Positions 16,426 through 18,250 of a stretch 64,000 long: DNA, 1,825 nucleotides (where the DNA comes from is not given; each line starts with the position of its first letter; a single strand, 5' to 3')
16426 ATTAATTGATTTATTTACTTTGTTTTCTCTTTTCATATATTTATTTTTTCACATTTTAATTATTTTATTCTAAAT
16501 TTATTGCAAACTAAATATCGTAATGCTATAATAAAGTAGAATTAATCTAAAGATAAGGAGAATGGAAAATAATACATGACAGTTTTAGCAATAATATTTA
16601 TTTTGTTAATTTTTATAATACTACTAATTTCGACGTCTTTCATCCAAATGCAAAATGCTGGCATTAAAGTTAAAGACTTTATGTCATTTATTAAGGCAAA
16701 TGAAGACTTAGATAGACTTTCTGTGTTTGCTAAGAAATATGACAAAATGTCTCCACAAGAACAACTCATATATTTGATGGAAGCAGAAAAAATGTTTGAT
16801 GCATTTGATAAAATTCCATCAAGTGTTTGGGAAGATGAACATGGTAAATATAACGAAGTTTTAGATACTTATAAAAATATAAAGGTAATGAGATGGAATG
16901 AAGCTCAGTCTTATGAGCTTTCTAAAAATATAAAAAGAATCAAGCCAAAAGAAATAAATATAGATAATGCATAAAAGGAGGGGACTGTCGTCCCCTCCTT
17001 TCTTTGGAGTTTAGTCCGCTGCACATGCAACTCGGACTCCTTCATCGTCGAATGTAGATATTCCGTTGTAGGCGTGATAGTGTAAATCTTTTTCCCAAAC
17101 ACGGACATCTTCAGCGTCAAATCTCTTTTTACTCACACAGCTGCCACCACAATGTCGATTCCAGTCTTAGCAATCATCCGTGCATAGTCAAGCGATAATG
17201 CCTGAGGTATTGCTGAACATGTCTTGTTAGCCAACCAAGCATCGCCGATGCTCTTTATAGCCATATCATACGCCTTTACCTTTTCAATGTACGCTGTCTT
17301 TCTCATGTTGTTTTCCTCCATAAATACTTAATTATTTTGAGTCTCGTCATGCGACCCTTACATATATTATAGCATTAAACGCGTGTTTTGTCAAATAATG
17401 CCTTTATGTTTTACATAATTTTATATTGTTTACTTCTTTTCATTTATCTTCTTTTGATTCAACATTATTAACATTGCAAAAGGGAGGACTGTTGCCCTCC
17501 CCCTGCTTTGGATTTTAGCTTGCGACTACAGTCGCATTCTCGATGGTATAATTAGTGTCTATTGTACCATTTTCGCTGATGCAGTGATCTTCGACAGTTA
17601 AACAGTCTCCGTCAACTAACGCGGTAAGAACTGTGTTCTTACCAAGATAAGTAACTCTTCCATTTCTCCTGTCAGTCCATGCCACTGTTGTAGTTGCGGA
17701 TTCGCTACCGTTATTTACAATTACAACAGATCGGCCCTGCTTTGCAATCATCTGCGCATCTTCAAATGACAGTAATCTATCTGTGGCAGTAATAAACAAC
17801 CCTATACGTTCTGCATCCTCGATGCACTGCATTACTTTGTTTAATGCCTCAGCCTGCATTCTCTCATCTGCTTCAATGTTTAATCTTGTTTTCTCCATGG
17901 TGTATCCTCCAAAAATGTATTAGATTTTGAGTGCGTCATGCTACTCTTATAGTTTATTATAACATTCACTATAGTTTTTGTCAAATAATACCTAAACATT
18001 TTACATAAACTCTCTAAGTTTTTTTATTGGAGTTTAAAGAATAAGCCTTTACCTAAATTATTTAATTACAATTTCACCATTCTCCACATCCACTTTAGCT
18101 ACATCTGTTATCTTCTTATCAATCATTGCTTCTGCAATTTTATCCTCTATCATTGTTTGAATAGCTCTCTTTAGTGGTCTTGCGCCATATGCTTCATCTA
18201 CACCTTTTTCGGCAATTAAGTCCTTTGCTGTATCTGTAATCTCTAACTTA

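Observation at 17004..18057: Tandem, diverged duplicate of a GC-rich small gene; copy 1 needs a -1 frameshift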

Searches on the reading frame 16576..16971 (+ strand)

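Call 8: search_protein_families(library=pfam, proteins=[window:16576-16971:+], max_evalue=1)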
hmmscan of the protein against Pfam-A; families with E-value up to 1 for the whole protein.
seq(132 aa): 3 families
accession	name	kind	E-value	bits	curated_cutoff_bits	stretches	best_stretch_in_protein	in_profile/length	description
PF12008.13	EcoR124_C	-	0.0096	16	23.1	1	32-130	36-118/260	Type I restriction and modification enzyme - subunit R C terminal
PF05401.17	NodS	-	0.11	12.8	24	1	27-88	80-140/201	Nodulation protein S (NodS)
PF12869.13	tRNA_anti-like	-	0.11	12.5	23.5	1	5-104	6-84/146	tRNA_anti-like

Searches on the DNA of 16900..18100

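Call 60: search_rna_families(source=window, start=16900, end=18100, threshold=evalue, max_evalue=10)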
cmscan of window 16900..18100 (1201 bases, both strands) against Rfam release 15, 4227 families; matches with E-value up to 10: 7.
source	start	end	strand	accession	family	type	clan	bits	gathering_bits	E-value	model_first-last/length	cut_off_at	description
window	16966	17059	-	RF02029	sraA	Gene; sRNA;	-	26.5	56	0.14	1-95/95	no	sraA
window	16929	17011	+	RF00558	L20_leader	Cis-reg; leader;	-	24.9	58.7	0.026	1-127/127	no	Ribosomal protein L20 leader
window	16900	17032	+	RF01675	CrcZ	Gene; sRNA;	-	19.1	95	0.01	255-398/398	5'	Pseudomonas sRNA CrcZ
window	16961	17015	-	RF02907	patAB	Cis-reg; leader;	-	18.2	92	7.9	1-57/57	no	patAB leader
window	16903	16998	-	RF01289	snoR17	Gene; snRNA; snoRNA; CD-box;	-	18.2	60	8.3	1-110/110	no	Small nucleolar RNA snoR17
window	17888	17930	+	RF04333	Plastid-ycf3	Intron;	-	15.3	55.2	1.3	1-47/47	no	Plastid-ycf3 group II-D1 intron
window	16900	16950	-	RF00041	Entero_OriR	Cis-reg;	-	13.6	80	9.6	1-51/121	3'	Enteroviral 3' UTR element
